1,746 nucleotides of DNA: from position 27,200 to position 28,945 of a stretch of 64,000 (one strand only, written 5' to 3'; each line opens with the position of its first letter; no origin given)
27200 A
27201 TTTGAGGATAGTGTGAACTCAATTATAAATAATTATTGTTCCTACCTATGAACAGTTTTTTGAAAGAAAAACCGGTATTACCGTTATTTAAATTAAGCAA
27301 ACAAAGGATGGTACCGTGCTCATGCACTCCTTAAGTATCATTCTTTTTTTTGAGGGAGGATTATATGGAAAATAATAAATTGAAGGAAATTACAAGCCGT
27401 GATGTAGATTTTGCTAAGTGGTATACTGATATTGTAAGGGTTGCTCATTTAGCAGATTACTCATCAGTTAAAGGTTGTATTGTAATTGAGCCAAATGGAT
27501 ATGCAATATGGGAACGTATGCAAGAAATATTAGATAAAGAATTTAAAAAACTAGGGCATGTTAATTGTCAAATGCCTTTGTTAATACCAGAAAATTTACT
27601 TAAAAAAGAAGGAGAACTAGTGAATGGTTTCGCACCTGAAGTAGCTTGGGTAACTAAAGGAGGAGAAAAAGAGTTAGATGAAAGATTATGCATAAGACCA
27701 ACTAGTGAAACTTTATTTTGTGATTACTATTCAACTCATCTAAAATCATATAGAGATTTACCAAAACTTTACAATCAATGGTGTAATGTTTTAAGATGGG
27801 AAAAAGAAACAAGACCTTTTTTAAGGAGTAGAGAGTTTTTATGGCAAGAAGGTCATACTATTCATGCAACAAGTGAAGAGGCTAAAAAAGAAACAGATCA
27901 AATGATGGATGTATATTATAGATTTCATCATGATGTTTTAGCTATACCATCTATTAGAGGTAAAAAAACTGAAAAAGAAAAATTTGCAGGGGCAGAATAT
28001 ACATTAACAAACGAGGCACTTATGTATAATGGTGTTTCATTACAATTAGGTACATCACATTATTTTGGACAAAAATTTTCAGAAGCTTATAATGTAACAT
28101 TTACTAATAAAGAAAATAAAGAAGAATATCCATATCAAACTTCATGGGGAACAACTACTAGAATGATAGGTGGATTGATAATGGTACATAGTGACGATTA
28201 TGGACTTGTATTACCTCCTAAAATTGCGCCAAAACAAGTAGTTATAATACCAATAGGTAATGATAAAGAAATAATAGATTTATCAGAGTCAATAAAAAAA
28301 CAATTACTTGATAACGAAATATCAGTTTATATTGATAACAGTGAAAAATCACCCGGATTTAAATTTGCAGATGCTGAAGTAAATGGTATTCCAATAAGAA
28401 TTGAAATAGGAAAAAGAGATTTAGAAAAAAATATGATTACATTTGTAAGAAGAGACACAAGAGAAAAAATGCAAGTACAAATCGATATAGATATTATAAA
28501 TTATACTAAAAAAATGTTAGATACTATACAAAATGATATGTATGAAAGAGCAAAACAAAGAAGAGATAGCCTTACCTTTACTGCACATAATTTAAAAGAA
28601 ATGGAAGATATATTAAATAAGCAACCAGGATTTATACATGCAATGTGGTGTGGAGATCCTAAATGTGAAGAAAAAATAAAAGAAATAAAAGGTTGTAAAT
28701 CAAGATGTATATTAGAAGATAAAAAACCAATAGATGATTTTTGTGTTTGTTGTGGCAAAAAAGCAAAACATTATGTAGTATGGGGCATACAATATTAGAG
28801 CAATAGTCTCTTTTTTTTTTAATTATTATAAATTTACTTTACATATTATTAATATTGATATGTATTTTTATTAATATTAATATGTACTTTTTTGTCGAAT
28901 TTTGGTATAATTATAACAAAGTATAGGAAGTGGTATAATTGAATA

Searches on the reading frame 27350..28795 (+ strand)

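Call 73: search_protein_families(library=pfam, proteins=[window:27350-28795:+], max_evalue=0.001)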
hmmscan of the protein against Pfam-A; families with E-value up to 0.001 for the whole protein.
window:27350-28795:+ (482 aa): 3 families
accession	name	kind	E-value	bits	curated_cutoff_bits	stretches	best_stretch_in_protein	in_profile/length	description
PF00587.30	tRNA-synt_2b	-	2.5e-21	77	29.3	1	106-275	4-174/179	tRNA synthetase class II core domain (G, H, P, S and T)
PF03129.25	HGTP_anticodon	-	6.3e-21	74.8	21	1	296-379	1-85/94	Anticodon binding domain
PF09180.16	ProRS-C_1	-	9.9e-19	67.7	31.5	1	416-482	2-71/71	Prolyl-tRNA synthetase, C-terminal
